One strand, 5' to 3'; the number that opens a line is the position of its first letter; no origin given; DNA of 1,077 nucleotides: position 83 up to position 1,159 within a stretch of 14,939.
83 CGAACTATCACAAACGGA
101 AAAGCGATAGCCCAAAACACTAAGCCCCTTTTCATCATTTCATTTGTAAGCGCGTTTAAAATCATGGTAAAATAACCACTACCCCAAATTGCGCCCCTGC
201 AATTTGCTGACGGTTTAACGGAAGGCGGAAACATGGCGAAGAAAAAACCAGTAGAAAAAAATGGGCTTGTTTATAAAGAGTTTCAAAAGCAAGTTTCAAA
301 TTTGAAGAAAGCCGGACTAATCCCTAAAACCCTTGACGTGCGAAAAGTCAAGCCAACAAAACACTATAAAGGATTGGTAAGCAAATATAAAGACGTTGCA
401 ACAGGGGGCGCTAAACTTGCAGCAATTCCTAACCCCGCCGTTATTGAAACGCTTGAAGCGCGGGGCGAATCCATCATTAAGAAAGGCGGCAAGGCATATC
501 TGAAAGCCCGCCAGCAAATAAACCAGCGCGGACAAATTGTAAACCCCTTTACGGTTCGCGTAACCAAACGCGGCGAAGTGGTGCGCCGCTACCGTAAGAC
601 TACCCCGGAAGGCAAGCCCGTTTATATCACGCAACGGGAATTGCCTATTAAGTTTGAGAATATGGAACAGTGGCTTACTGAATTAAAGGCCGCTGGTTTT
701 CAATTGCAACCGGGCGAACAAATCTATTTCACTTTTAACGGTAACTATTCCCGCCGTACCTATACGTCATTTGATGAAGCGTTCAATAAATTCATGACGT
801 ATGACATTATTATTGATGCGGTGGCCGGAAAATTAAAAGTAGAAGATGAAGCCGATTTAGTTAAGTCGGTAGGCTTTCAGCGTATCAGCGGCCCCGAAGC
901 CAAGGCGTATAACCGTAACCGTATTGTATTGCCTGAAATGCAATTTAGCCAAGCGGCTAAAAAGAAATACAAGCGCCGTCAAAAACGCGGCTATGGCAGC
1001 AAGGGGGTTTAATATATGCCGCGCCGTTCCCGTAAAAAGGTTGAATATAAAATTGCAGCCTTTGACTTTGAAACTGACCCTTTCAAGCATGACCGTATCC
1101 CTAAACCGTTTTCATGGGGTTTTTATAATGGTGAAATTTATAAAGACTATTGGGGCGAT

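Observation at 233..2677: Protein-primed replication module with priming Tyr190 and terminal GGGG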

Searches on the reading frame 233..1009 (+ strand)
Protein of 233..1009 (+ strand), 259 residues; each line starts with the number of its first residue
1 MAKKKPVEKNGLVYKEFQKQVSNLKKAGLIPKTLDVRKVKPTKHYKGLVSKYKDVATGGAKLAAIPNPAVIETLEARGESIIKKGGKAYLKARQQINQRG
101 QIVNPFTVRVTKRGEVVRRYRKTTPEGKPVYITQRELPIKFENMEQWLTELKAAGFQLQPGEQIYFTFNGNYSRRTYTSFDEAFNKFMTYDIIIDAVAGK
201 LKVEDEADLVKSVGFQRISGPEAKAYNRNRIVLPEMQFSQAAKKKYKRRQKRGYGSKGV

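Call 13: search_protein_families(library=pfam, proteins=[window:233-1009:+], max_evalue=0.01)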
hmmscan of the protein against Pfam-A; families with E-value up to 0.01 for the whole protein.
window:233-1009:+ (259 aa): 1 family
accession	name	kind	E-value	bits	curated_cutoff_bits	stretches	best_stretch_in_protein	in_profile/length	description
PF25051.1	WHD_MCM8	-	0.0066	16.9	26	0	135-165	46-76/80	MCM8 winged helix domain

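Call 15: search_solved_structures(query=window:233-1009:+, max_evalue=10)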
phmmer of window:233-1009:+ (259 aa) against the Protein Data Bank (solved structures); distinct sequences matched with E-value up to 10: 1.
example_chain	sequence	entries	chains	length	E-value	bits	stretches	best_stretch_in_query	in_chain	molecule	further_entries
8f9l_A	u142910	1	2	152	0.34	13.7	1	16-55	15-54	Adhesin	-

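Call 26: search_dna_similar(query=window:233-1009:+, collection=phages, mode=protein, rows=spread, max_rows=30, max_evalue=0.001)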
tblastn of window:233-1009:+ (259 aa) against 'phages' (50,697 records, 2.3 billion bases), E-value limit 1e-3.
Records with a match: 76; places in all: 76; records where one place covers at least 80% of the query: 76.
Best place of each record, by identity: >=99% 42; 95-99% 30; 90-95% 4.
By first word of the organism name: Enterobacteria 61; Salmonella 11; Burkholderia 2; Erwinia 1; Pseudomonas 1.
By host as written in the record: Salmonella enterica serovar Typhimurium LT2 - pKJK5 50; Salmonella enterica subsp. enterica serovar Typhimurium BAA-2828 (MHM112) 11; - 10; Burkholderia contaminans 5080 1; Erwinia amylovora KT-1 1; Burkholderia cepacia 1; Pseudomonas putida KT2440 - pKJK5 1; Pseudomonas putida KT2440 1.
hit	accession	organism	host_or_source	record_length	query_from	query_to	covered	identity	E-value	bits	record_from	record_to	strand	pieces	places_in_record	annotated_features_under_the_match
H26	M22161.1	Enterobacteria phage PRD1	-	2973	1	238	92%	100.0%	1e-163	483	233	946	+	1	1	terminal protein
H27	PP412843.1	Enterobacteria phage PRDmaroon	Salmonella enterica serovar Typhimurium ...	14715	1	238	92%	100.0%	2e-155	483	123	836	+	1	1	terminal protein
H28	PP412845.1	Enterobacteria phage PRDmustard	Salmonella enterica serovar Typhimurium ...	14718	1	238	92%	100.0%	2e-155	483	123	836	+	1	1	terminal protein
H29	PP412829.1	Enterobacteria phage PRDcochinilla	Salmonella enterica serovar Typhimurium ...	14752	1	238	92%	100.0%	2e-155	483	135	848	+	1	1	terminal protein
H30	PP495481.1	Salmonella phage PKJ.Vi.20.2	Salmonella enterica subsp. enterica ...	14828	1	238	92%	100.0%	2e-155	483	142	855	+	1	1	hypothetical protein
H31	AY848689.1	Enterobacteria phage PRD1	-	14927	1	238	92%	100.0%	2e-155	483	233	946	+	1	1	XIII: terminal protein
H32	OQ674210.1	Burkholderia phage vB_Bco-CSP1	Burkholderia contaminans 5080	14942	1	238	92%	100.0%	2e-155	483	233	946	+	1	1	terminal protein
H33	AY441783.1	Enterobacteria phage PR772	-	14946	1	238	92%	100.0%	2e-155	483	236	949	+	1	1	terminal protein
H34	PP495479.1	Salmonella phage PKJ.Sj.20.3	Salmonella enterica subsp. enterica ...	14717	1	238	92%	99.6%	3e-155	483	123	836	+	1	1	hypothetical protein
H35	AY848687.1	Enterobacteria phage PR5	-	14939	1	238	92%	99.6%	6e-155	482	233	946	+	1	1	XIII: terminal protein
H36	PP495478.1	Salmonella phage PKJ.Sj.20.2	Salmonella enterica subsp. enterica ...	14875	1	238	92%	99.6%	1e-154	481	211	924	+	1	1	hypothetical protein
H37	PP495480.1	Salmonella phage PKJ.Vi.20.1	Salmonella enterica subsp. enterica ...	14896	1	238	92%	99.2%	2e-154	481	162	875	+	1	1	hypothetical protein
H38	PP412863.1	Enterobacteria phage PRDturquoise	Salmonella enterica serovar Typhimurium ...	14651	1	238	92%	99.2%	3e-154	480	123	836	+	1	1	terminal protein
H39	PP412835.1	Enterobacteria phage PRDgraphite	Salmonella enterica serovar Typhimurium ...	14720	1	238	92%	99.2%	3e-154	480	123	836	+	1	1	terminal protein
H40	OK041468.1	Burkholderia phage BCE1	Burkholderia cepacia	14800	1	238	92%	99.2%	3e-154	480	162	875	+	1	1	terminal protein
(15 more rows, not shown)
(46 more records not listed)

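Call 27: find_related_loci(query=window:233-1009:+, collection=viral_contigs, flank=3000)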
Query window:233-1009:+ (259 aa) in viral_contigs; peptide patterns used: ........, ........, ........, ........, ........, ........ (x = any residue, [..] = any of these).
11 stretches matched a pattern; 3 encode a relative of the query (tblastn E <= 1e-3); 3 distinct loci.
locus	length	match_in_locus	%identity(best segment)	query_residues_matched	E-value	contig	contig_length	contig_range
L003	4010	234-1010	100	1-259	4e-178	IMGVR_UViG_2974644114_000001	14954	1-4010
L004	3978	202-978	97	1-259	3e-173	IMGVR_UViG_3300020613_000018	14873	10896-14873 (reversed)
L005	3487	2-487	100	98-259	1e-108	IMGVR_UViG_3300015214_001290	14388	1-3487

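Call 37: search_protein_representatives(protein=window:233-1009:+)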
Query: 259 residues. Proteins with E-value up to 0.001 (for the whole library): 85; up to 1e-10: 7; up to 1e-30: 4. The best 85 are listed.
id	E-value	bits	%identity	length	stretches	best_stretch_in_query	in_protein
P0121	1.0e-85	303.5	57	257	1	9-251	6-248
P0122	4.1e-67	242.6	46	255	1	1-259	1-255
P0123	6.4e-46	173.2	37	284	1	15-249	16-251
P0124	5.0e-45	170.3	39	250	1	15-251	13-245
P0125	2.6e-14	69.8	30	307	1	14-212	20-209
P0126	2.9e-12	63.1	29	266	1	15-250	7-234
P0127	8.1e-11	58.3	29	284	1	16-251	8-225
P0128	1.3e-10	57.7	34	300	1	11-202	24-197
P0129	2.8e-10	56.6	28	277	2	131-223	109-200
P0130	3.6e-10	56.2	29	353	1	14-245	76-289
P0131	1.0e-09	54.7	28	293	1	11-233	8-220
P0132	1.1e-09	54.7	30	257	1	13-221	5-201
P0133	1.9e-09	53.9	24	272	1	9-250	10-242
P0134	2.5e-09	53.4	34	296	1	5-232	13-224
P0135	8.2e-09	51.8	36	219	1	13-118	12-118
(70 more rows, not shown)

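Call 57: predict_structure(alignment_id=A2)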
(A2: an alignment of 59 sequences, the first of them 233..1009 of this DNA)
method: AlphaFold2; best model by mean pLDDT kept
length: 259 residues; sequences in the alignment: 59
mean_pLDDT: 88.7   pTM: 0.79
mean pLDDT of the five models: 88.7, 88.0, 87.2, 86.8, 85.9
residues with pLDDT >= 90: 188; 70-90: 40; 50-70: 25; < 50: 6
segments of 3 or more residues with pLDDT < 50: none
pLDDT, mean of each block of 10 residues (from residue 1): 52 88 98 97 97 97 97 94 97 94 95 96 88 94 96 93 91 92 96 97 94 91 76 58 78 57
secondary structure, 60 per line:
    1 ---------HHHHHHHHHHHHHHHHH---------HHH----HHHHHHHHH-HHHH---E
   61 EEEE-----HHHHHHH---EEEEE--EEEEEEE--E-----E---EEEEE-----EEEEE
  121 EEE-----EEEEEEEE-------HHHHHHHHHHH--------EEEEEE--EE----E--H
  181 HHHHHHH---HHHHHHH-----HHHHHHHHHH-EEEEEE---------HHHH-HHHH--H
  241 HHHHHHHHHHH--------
elements in order: H10-26 H43-51 H53-56 E60-64 H70-76 E80-84 E87-93 E106-110 E116-123 E129-136 H144-154 E163-168 H180-187 H191-197 H203-212 E214-219 H229-232 H234-237 H240-251
